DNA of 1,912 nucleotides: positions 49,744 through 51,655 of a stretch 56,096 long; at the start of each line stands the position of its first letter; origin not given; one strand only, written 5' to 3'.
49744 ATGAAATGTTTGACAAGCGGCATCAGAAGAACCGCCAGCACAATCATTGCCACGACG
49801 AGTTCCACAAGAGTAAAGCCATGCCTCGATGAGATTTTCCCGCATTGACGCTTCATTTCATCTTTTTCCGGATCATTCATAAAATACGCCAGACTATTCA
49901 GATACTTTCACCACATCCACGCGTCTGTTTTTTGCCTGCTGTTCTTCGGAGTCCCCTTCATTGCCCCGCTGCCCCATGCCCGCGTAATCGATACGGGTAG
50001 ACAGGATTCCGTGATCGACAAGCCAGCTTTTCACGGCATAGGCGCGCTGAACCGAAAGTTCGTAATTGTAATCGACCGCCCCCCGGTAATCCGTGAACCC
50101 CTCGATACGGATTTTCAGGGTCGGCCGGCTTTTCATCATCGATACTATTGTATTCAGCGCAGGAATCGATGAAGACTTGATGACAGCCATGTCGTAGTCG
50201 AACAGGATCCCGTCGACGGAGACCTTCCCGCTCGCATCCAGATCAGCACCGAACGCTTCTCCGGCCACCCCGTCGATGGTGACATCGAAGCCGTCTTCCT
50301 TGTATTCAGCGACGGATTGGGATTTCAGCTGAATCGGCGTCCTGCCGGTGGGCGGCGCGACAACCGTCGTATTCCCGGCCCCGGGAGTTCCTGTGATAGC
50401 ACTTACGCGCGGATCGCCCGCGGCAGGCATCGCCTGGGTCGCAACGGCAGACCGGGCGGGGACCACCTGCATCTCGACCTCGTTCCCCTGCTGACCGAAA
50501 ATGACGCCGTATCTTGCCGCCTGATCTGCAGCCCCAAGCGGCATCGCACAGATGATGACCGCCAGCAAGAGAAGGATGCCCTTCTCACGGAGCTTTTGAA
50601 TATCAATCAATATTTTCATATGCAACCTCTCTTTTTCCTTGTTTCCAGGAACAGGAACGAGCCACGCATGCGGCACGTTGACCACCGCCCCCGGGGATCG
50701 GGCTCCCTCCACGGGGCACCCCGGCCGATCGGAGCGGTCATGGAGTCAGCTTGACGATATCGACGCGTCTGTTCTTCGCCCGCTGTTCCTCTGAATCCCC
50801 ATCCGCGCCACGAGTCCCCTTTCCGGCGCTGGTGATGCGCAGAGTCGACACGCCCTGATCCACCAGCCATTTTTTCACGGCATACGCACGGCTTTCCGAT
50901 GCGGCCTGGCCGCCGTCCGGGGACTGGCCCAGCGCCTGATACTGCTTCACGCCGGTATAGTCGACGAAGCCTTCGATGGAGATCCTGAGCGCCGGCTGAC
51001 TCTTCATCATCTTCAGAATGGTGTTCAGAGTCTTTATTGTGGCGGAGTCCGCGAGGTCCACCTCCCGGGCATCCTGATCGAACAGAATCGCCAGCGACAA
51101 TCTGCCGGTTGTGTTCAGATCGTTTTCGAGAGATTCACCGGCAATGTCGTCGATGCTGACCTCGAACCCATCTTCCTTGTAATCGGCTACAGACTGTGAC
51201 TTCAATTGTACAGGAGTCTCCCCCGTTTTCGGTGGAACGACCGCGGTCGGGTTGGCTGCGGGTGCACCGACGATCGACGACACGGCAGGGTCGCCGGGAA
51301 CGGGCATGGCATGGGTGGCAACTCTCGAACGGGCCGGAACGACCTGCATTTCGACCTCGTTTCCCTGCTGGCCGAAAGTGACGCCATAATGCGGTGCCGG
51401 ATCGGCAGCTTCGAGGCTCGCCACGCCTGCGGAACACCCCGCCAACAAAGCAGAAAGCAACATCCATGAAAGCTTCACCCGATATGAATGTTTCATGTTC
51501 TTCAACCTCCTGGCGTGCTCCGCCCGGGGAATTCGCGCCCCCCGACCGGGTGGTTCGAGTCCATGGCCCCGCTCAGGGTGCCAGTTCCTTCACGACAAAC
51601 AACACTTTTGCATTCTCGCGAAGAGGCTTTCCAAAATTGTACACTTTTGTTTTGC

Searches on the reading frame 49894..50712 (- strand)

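Call 16: search_protein_families(library=pfam, proteins=[window:49894-50712:-], max_evalue=0.00001)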
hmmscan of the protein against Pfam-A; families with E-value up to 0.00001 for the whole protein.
window:49894-50712:- (272 aa): 1 family
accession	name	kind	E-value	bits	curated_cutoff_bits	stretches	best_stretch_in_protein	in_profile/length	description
PF00691.25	OmpA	-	1e-15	58.3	27.2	1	170-262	1-95/98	OmpA family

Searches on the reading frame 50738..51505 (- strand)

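Call 16: search_protein_families(library=pfam, proteins=[window:50738-51505:-], max_evalue=0.00001)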
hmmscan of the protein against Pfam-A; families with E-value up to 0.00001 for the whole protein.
window:50738-51505:- (255 aa): 1 family
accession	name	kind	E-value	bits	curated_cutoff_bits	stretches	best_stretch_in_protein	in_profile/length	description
PF00691.25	OmpA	-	3.3e-10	40.6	27.2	1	142-246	2-98/98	OmpA family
